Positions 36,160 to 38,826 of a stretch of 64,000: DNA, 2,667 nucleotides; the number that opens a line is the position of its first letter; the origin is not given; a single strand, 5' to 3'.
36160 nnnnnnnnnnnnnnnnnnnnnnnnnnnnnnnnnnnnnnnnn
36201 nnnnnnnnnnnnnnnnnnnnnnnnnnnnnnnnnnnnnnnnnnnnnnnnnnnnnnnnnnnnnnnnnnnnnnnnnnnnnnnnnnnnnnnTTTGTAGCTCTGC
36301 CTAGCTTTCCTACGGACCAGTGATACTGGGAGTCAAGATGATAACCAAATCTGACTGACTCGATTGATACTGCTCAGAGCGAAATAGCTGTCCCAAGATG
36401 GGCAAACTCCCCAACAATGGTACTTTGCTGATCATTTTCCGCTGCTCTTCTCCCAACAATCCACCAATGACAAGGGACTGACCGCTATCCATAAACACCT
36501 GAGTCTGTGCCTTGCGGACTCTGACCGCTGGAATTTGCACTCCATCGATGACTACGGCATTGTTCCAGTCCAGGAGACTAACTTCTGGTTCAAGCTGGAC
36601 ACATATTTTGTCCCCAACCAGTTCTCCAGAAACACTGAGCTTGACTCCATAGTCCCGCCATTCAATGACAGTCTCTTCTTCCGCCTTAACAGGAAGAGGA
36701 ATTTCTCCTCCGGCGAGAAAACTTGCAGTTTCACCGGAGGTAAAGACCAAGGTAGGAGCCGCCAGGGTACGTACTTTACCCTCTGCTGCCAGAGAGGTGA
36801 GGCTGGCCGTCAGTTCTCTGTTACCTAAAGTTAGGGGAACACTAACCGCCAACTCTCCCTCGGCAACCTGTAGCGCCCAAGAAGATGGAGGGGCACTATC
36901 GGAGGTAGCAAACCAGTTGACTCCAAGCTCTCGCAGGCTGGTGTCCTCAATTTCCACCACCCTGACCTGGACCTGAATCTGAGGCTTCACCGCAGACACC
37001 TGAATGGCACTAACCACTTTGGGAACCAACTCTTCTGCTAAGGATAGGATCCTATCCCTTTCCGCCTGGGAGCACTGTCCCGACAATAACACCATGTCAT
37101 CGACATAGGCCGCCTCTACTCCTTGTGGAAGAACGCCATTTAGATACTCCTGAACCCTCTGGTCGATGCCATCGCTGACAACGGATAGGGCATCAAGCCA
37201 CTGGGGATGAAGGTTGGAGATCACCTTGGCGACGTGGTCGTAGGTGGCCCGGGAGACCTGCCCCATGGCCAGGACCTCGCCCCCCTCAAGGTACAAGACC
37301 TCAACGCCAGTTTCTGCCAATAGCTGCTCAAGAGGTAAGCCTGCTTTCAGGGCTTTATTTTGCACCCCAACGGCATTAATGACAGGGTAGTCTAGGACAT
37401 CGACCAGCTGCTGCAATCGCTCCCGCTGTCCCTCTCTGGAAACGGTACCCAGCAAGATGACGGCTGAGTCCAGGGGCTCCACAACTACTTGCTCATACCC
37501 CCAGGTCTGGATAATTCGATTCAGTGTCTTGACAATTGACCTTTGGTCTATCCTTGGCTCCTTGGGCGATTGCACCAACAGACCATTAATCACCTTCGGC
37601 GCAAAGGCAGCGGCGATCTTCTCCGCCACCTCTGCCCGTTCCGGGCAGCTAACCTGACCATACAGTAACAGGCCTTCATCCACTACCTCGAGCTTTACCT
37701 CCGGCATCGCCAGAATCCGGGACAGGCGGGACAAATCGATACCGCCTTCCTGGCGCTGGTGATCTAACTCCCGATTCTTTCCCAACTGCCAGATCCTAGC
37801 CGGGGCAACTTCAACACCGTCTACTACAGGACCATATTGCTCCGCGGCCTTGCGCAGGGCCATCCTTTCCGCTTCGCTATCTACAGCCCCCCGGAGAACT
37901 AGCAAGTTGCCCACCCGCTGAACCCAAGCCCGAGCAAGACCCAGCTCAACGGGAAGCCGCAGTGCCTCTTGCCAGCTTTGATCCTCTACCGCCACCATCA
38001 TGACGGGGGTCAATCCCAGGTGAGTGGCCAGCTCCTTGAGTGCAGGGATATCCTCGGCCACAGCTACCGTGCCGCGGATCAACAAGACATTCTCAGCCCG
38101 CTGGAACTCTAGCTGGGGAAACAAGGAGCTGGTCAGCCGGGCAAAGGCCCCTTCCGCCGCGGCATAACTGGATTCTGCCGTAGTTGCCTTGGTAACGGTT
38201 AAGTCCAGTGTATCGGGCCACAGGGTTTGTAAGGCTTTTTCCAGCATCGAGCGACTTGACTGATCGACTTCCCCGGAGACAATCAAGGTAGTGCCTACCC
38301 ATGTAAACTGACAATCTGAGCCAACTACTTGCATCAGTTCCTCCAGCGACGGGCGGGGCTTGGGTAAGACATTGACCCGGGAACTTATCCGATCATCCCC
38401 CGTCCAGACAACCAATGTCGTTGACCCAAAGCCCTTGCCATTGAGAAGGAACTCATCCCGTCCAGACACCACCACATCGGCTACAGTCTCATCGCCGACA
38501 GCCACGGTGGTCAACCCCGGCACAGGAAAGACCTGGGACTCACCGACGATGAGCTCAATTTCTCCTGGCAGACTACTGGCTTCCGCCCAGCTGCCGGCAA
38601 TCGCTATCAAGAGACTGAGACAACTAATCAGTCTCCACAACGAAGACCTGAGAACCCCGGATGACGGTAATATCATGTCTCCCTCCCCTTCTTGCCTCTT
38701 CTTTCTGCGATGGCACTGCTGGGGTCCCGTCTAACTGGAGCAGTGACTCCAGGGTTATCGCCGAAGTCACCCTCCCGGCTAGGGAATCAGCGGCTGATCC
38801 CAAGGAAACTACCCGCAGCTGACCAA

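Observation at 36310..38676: Secretin with seven tandem BON-like repeats between the pilus N-domain and the secretin core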

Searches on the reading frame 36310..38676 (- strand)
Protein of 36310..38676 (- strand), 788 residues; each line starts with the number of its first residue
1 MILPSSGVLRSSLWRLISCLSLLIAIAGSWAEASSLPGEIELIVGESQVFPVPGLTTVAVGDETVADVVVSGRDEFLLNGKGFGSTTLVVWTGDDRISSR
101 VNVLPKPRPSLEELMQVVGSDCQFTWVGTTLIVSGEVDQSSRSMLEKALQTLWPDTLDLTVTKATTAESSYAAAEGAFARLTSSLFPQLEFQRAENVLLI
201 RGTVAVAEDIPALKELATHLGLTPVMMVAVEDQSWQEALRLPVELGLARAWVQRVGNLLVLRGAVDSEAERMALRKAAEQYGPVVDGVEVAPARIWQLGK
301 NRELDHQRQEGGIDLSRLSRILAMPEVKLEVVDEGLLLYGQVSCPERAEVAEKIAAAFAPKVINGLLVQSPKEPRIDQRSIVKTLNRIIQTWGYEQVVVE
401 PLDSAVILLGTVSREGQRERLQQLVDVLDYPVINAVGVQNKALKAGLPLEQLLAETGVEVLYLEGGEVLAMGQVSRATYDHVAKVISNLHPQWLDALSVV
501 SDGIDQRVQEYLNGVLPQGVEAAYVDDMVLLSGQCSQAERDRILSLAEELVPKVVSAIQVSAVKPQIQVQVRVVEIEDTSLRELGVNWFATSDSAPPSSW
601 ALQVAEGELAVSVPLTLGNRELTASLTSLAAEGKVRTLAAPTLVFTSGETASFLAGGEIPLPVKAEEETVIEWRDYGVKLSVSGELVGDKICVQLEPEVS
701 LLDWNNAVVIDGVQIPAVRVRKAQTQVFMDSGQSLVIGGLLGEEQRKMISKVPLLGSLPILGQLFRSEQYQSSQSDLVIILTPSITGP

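Call 4: search_protein_families(library=pfam, proteins=[window:36310-38676:-], max_evalue=10)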
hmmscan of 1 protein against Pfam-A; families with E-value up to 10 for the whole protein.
window:36310-38676:- (788 aa): 5 families
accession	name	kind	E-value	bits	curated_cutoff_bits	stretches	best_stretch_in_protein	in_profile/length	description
PF00263.26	Secretin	-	1.2e-37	129.5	27.5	1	629-785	2-167/169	Bacterial type II and III secretion system protein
PF13629.12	T2SS-T3SS_pil_N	-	7.2e-14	51.7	23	1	38-99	3-65/72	Pilus formation protein N terminal region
PF04972.22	BON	-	5.6e-10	39.8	27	3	517-560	21-67/69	BON domain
PF25516.1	PTPase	-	0.085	13.2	27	1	384-433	12-61/79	Phosphotyrosine protein phosphatase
PF16693.10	Yop-YscD_ppl_1st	-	0.098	12.8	24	1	255-280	26-51/62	YscD/CdsD-like Bon-like domain 1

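Call 5: search_protein_families(library=ncbifam, proteins=[window:36310-38676:-], max_evalue=1)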
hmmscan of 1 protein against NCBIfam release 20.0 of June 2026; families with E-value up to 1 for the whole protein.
window:36310-38676:- (788 aa): 11 families
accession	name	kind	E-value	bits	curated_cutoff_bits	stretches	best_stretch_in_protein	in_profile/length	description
TIGR02515.1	IV_pilus_PilQ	subfamily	2.9e-29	102.3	284.35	2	611-785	250-426/428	type IV pilus secretin PilQ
TIGR02517.1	type_II_gspD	equivalog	4.7e-28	98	351.35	1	563-785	334-589/600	type II secretion system secretin GspD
TIGR02516.1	type_III_yscC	equivalog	3e-26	92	238.45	1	563-785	232-460/463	type III secretion system outer membrane ring subunit SctC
NF010083.0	PRK13568.1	equivalog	8.1e-26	90.7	554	1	565-785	187-416/419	DNA uptake porin HofQ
TIGR02519.1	pilus_MshL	equivalog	8.9e-21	74.1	250.2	1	562-785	32-289/290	pilus (MSHA type) biogenesis protein MshL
NF042912.1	Amuc_1098_fam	equivalog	1.6e-18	66.1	750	2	713-786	723-796/805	Amuc_1098 family type IV pilus outer membrane protein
NF007851.2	PRK10560.1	exception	7.1e-18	64.6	598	1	565-785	179-408/412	DNA uptake porin HofQ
NF011873.0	PRK15346.1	equivalog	1.5e-13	50.2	524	1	564-773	270-481/499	EscC/YscC/HrcC family type III secretion system outer membrane ring protein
NF051434.1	ArfA_OmpATb_N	equivalog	2e-06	28.1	81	2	252-359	4-103/114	channel-forming protein ArfA/OmpATb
NF041525.1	HrpD5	equivalog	0.0012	18.3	300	1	372-478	154-257/314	HrpD5 family protein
TIGR02520.1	pilus_B_mal_scr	equivalog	0.015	13.9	287.65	1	713-783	445-511/513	PilN family type IVB pilus formation outer membrane protein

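Call 10: find_homologous_proteins(query=window:36310-38676:-, max_evalue=0.00001)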
Query window:36310-38676:- (788 aa): 13 proteins with E <= 0.00001 among 8000 candidates.
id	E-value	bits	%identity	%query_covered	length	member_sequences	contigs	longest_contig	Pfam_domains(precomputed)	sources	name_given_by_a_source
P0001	2.2e-251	855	55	96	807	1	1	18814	PF04972.23,PF21934.2,PF13629.13,PF00263.27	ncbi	-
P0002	9.8e-212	724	47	100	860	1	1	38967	PF04972.23,PF13629.13,PF00263.27,PF16693.11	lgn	-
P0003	6.0e-167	576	42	97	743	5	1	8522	PF04972.23,PF13629.13,PF00263.27,PF16693.11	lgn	-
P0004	9.0e-44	168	38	33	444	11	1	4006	PF04972.23,PF13629.13,PF00263.27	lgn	-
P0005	1.9e-30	124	29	33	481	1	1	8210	PF04972.23,PF13629.13,PF00263.27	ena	-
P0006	5.0e-11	60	28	29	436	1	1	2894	PF00263.27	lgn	-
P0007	6.6e-11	60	24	29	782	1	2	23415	PF21305.3,PF03958.23,PF00263.27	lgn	-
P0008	2.3e-10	58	25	29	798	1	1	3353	PF21305.3,PF03958.23,PF00263.27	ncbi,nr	ncbi:MAG: type II secretion system secretin GspD, partial [Hyphomicrobiaceae bacterium]|nr:type II s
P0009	2.0e-9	55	26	28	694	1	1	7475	PF21305.3,PF03958.23,PF00263.27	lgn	-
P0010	2.9e-9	54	26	22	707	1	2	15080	PF21305.3,PF03958.23,PF11741.14,PF00263.27,PF07660.20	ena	-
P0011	3.4e-9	54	26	26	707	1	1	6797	PF21305.3,PF03958.23,PF11741.14,PF00263.27,PF07660.20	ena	-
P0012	5.2e-7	47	27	19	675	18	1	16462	PF21305.3,PF03958.23,PF00263.27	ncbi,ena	-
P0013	1.3e-6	46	27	22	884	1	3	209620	PF14559.13,PF00515.35,PF00263.27,PF13428.13,PF07719.24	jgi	jgi:general secretion pathway protein D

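Call 13: find_encoding_contigs(protein=P0001, flank=10000, max_places=3)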
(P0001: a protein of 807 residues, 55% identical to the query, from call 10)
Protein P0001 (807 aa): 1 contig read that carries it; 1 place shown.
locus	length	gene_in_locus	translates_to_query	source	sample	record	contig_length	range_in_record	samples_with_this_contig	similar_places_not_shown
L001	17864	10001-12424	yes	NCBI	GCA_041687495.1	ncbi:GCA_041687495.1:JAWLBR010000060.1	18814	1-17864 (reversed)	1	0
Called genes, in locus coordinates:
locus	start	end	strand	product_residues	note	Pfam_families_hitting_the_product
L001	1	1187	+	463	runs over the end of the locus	PF21922:PBP_dimer_2, PF00905:Transpeptidase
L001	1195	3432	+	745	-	PF00069:Pkinase, PF07714:PK_Tyr_Ser-Thr, PF03109:ABC1, PF03793:PASTA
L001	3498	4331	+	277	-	PF16745:RsgA_N (weak), PF03193:RsgA_GTPase, PF01926:MMR_HSR1 (weak)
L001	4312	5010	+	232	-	PF00834:Ribul_P_3_epim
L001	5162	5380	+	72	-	-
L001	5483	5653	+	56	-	PF04964:Flp_Fap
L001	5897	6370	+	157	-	PF01478:Peptidase_A24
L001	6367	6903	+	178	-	-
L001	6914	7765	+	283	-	-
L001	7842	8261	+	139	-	PF07811:TadE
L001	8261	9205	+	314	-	-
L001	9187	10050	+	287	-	PF08666:SAF (weak), PF16976:RcpC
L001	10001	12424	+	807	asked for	PF04972:BON (faint), PF13629:T2SS-T3SS_pil_N, PF21934:Yop-YscD_ppl_3rd (faint), PF00263:Secretin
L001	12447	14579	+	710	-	PF01656:CbiA (faint), PF00437:T2SSE, PF27713:UCP018868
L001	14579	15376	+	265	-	PF00482:T2SSF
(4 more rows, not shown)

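Call 14: find_related_loci(query=A1, collection=genome_contigs, flank=10000)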
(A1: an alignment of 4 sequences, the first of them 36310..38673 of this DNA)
Query A1 (787 aa) in genome_contigs; peptide patterns used: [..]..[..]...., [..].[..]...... (x = any residue, [..] = any of these).
69 stretches matched a pattern; 5 encode a relative of the query (tblastn E <= 1e-3); 5 distinct loci.
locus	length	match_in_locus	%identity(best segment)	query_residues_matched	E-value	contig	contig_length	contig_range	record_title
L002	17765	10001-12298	55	30-786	0e+0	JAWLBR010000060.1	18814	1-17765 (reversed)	MAG: Limnochordia bacterium isolate 15dZY3.bin.114 NODE_3318_length_18814_cov_4.008496, whole genome shotgun sequence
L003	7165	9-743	41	536-784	3e-49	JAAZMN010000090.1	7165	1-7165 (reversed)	MAG: Bacillota bacterium isolate AS23ysBPME_69 69449_AS23, whole genome shotgun sequence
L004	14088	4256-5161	36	56-787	5e-41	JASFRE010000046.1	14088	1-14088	MAG: Candidatus Eiseniibacteriota bacterium isolate D1103M02metaG_Bin_100 D1103M02metaG_FD_scaffold_1167_c1, whole genom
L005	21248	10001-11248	34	12-786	4e-37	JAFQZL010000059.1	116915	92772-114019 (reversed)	MAG: Acidaminococcaceae bacterium isolate RGIG2291 Goat_Duodenum-5__c508853, whole genome shotgun sequence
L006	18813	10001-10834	24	561-782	6e-11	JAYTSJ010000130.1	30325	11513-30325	MAG: Gammaproteobacteria bacterium isolate GFS_4959 GFS_4959_129, whole genome shotgun sequence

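Call 16: search_solved_structures(query=A1, max_evalue=1)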
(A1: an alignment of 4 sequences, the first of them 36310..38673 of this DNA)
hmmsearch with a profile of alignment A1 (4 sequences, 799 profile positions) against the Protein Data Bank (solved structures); distinct sequences matched with E-value up to 1: 24.
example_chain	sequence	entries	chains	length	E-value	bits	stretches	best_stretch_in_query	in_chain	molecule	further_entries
8odn_A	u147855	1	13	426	3.5e-51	177.6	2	626-789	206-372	RcpA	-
8jvb_A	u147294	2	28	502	4.3e-45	157.5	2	630-791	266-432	Type II and III secretion system protein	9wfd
6i1x_A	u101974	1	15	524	8.7e-25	90.3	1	623-787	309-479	Type II secretion system protein D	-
6ve2_A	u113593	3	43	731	9e-25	90.2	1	613-792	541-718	Fimbrial assembly protein PilQ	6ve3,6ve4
9x0w_A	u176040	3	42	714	1.2e-24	89.8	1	613-791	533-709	Fimbrial assembly protein PilQ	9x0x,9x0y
5wq7_A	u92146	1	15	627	3.2e-24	88.4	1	625-788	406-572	Putative type II secretion system protein D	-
6w6m_A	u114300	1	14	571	5.2e-23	84.4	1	606-787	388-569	Type IV pilus secretin PilQ family protein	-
9k8v_A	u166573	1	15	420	7.7e-23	83.9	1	601-787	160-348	General secretion pathway protein D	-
5wq8_A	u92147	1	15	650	1.9e-22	82.6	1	602-787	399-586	Type II secretion system protein D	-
6i1y_A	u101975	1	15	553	2.2e-22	82.4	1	617-787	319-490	General secretion pathway protein GspD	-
6hcg_A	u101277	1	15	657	8.7e-22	80.4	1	526-787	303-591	Type II secretion system protein D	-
5wq9_A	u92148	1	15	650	2.1e-21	79.1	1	602-787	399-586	Type II secretion system protein D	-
5wln_G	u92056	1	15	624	3.9e-21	78.2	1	614-789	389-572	Type II secretion system protein D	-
4av2_A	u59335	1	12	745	2.3e-18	69.1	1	591-790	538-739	TYPE IV PILUS BIOGENESIS AND COMPETENCE PROTEIN PILQ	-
9sh1_A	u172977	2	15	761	2.3e-18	69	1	591-790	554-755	Type IV pilus biogenesis and competence protein PilQ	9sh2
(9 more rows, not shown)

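Call 28: search_protein_representatives(alignment_id=A1)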
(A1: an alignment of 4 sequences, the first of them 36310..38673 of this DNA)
Query: 4 sequences, 799 profile positions. Proteins with E-value up to 0.001 (for the whole library): 40967; up to 1e-10: 20333; up to 1e-30: 2543. The best 150 are listed.
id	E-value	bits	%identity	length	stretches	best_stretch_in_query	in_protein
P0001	0.0e+00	1367.7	-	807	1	1-794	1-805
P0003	0.0e+00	1217.2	-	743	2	412-798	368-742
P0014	1.0e-162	559.7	-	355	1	324-679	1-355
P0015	1.6e-125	436.8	-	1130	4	307-789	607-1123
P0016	1.1e-120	420.7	-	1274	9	543-787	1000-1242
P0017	7.1e-120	418.1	-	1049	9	520-787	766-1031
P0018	4.5e-115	402.2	-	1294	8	519-791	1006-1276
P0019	1.0e-110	387.8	-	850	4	520-785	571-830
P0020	1.4e-110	387.4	-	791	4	316-788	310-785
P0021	3.4e-109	382.7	-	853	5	521-787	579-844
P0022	1.6e-107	377.2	-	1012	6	520-792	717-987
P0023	2.2e-107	376.8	-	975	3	117-788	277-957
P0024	1.3e-103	364.3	-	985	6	561-787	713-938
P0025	2.8e-101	356.5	-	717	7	565-790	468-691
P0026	4.1e-99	349.4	-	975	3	239-789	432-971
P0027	7.6e-99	348.5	-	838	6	518-795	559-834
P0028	5.3e-98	345.7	-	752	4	513-787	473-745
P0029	4.8e-97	342.5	-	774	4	519-791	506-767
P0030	4.4e-96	339.4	-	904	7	543-789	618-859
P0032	3.0e-91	323.4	-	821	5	563-791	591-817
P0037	6.1e-84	299.2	-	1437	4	109-787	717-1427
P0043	6.0e-75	269.5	-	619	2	406-792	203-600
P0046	1.7e-72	261.4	-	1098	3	304-791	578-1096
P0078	4.9e-64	233.4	-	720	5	565-789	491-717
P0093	7.2e-62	226.2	-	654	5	527-789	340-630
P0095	1.6e-61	225.1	-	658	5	519-784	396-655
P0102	5.2e-61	223.4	-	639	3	518-788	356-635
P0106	7.6e-61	222.8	-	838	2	316-788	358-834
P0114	9.4e-60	219.2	-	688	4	563-789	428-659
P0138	5.5e-58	213.4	-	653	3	525-790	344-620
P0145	8.5e-58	212.8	-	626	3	528-787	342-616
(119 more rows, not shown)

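Call 30: list_cluster_members(proteins=[P0015, P0016, P0017, P0018, P0019, P0020, P0022, P0024, P0002, P0003])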
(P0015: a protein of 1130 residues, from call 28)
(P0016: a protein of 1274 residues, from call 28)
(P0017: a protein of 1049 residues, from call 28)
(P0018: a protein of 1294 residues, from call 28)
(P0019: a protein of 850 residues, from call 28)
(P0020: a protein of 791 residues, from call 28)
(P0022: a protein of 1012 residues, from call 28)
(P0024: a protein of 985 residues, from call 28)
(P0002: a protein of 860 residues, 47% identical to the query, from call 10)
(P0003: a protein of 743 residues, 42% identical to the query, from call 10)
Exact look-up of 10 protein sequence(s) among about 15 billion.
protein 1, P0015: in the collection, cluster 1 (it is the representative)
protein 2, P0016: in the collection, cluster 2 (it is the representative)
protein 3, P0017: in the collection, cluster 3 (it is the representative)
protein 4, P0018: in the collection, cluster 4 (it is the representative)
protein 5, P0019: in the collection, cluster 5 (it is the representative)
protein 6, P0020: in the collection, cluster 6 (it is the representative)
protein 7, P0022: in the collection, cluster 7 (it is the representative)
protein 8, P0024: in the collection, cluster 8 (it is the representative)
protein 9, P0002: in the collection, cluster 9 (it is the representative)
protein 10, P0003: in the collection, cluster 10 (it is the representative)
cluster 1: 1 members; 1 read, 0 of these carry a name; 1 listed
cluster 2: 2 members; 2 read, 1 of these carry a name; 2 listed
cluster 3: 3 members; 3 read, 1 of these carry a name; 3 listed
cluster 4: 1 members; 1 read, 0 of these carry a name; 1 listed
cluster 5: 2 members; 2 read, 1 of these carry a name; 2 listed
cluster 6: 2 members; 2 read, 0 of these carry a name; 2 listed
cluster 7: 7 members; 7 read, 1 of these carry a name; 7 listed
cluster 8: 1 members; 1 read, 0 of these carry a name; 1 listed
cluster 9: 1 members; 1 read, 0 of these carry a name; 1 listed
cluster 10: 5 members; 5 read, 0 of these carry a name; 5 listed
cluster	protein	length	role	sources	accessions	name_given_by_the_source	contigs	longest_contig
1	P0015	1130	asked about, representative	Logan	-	-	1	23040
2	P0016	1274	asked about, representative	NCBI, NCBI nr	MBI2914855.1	MAG: BON domain-containing protein [Firmicutes bacterium] | BON domain-containing protein [Bacillota bacterium]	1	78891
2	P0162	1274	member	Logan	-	-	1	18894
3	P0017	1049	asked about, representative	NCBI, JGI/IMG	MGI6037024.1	MAG: BON domain-containing protein [Limnochordia bacterium] | pilus assembly protein CpaC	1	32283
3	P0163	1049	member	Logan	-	-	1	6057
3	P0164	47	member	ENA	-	-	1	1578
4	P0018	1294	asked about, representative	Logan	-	-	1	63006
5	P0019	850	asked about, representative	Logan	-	-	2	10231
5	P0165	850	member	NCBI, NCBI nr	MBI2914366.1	MAG: BON domain-containing protein [Firmicutes bacterium] | BON domain-containing protein [Bacillota bacterium]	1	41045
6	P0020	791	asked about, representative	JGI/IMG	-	-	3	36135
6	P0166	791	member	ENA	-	-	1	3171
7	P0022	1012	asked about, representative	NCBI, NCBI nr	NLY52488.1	MAG: BON domain-containing protein [Firmicutes bacterium] | BON domain-containing protein [Bacillota bacterium]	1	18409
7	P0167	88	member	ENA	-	-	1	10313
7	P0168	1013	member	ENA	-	-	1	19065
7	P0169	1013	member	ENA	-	-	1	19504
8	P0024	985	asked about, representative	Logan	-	-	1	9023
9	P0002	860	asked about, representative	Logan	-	-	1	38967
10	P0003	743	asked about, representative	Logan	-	-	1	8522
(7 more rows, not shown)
